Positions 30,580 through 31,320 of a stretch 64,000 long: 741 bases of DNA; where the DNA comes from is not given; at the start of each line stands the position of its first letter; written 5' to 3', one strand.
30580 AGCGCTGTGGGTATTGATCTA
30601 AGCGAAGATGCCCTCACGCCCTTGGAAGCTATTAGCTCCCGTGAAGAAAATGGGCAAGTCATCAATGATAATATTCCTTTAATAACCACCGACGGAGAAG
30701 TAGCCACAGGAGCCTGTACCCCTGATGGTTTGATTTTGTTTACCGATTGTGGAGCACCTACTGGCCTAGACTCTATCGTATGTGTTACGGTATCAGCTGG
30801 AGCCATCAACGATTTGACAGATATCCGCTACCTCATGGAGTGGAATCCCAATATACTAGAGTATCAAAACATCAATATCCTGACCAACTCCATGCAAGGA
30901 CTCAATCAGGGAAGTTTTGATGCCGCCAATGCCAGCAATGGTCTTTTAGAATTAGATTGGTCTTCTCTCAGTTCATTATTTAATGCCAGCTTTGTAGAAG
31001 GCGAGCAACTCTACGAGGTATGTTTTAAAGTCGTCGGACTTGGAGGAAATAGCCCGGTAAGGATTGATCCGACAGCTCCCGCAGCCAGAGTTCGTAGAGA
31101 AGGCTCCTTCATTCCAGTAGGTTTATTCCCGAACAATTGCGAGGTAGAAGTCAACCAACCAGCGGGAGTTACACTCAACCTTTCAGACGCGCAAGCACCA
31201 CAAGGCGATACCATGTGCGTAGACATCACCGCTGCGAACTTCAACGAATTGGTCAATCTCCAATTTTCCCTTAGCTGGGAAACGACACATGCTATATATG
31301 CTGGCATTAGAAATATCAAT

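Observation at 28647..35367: PorP/SprF-coupled giant surface protein with five tandem cohesin-like modules: a possible T9SS-anchored scaffoldin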

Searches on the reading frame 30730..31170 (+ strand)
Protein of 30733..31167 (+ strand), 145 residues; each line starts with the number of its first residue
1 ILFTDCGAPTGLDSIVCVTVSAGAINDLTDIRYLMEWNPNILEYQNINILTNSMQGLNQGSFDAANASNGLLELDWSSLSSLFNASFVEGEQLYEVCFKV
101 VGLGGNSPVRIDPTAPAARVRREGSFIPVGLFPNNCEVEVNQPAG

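Call 7: search_protein_families(library=pfam, proteins=[window:30733-31167:+], max_evalue=10)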
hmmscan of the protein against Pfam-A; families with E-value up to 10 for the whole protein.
seq(145 aa): 1 family
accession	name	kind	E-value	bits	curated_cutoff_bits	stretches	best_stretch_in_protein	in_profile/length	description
PF25245.1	TPR_At1g68980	-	0.19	12.2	27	1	31-59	69-97/157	At1g68980, TPR repeats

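Call 65: predict_structure(alignment_id=A4)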
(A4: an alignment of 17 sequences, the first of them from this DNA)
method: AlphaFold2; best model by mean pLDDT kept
length: 147 residues; sequences in the alignment: 17
mean_pLDDT: 91.7   pTM: 0.85
mean pLDDT of the five models: 91.7, 88.5, 87.0, 86.2, 84.8
residues with pLDDT >= 90: 112; 70-90: 34; 50-70: 1; < 50: 0
segments of 3 or more residues with pLDDT < 50: none
pLDDT, mean of each block of 10 residues (from residue 1): 81 93 94 96 97 92 97 94 86 96 92 90 91 92 82
secondary structure, 60 per line:
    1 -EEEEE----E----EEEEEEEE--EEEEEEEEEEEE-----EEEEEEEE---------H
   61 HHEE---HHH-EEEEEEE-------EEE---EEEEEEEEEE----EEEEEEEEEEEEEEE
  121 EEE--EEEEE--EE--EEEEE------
elements in order: E2-6 E16-23 E26-37 E43-50 E72-78 E86-88 E92-101 E106-123 E126-130 E137-141

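Call 70: fold_search(model_id=the predicted structure, library=pdb)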
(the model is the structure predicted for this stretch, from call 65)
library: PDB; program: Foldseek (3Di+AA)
matches with E <= 10: 1957; with E <= 0.001: 64
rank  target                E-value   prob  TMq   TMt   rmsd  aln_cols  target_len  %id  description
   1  5lxv_A                2.1e-08  1.00  0.72  0.62   5.6       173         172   12  Crystal structure of Ruminococcus flavefaciens scaffoldin C cohesin in complex with a dockerin from an uncharacterized (released 2016-10-19)
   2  5lxv_C                3.5e-08  1.00  0.74  0.64   3.9       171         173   13  Crystal structure of Ruminococcus flavefaciens scaffoldin C cohesin in complex with a dockerin from an uncharacterized (released 2016-10-19)
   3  4ums                  2.5e-07  1.00  0.73  0.70   3.9       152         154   13  The crystal structure of the seventh ScaB type I cohesin from Pseudobacteroides cellulosolvens (released 2015-05-06)
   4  4uyp_C                4.3e-07  1.00  0.66  0.66   4.2       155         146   15  High resolution structure of the third cohesin ScaC in complex with the ScaB dockerin with a mutation in the N-termina (released 2015-04-15)
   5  6kge_A                5.3e-07  1.00  0.70  0.72   3.8       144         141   16  Crystal structure of CaDoc0917(R16D)-CaCohA2 complex at pH 5.5 (released 2020-07-08)
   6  6kgf_A                7.0e-07  1.00  0.67  0.69   4.1       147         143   16  Crystal structure of CaDoc0917(R16D)-CaCohA2 complex at pH 8.2 (released 2020-07-08)
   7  6kgc_A                9.6e-07  1.00  0.68  0.70   3.9       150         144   17  Crystal structure of CaDoc0917(R49D)-CaCohA2 complex at pH 5.4 (released 2020-07-08)
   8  4uyp_A                1.2e-06  1.00  0.63  0.64   4.4       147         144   15  High resolution structure of the third cohesin ScaC in complex with the ScaB dockerin with a mutation in the N-termina (released 2015-04-15)
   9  4uyq_A                2.1e-06  1.00  0.63  0.65   4.3       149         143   14  High resolution structure of the third cohesin ScaC in complex with the ScaB dockerin with a mutation in the C-termina (released 2015-04-15)
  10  6kgd_A                2.6e-06  1.00  0.70  0.70   3.9       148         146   16  Crystal structure of CaDoc0917(R49D)-CaCohA2 complex at pH 8.0 (released 2020-07-08)
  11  1anu                  2.6e-06  1.00  0.68  0.72   4.0       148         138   12  COHESIN-2 DOMAIN OF THE CELLULOSOME FROM CLOSTRIDIUM THERMOCELLUM (released 1997-07-23)
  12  6kg8_MODEL_1_A        2.8e-06  1.00  0.66  0.63   4.1       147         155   16  Solution structure of CaCohA2 from Clostridium acetobutylicum (released 2020-07-08)
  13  6kgf_C                2.9e-06  1.00  0.70  0.70   3.8       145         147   16  Crystal structure of CaDoc0917(R16D)-CaCohA2 complex at pH 8.2 (released 2020-07-08)
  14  4fl4_I                3.5e-06  1.00  0.60  0.32   6.6       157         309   16  Scaffoldin conformation and dynamics revealed by a ternary complex from the Clostridium thermocellum cellulosome (released 2012-06-27)
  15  5nrk_A                3.6e-06  1.00  0.61  0.63   4.5       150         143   17  Crystal structure of the sixth cohesin from Acetivibrio cellulolyticus' scaffoldin B in complex with Cel5 dockerin S15 (released 2018-01-31)
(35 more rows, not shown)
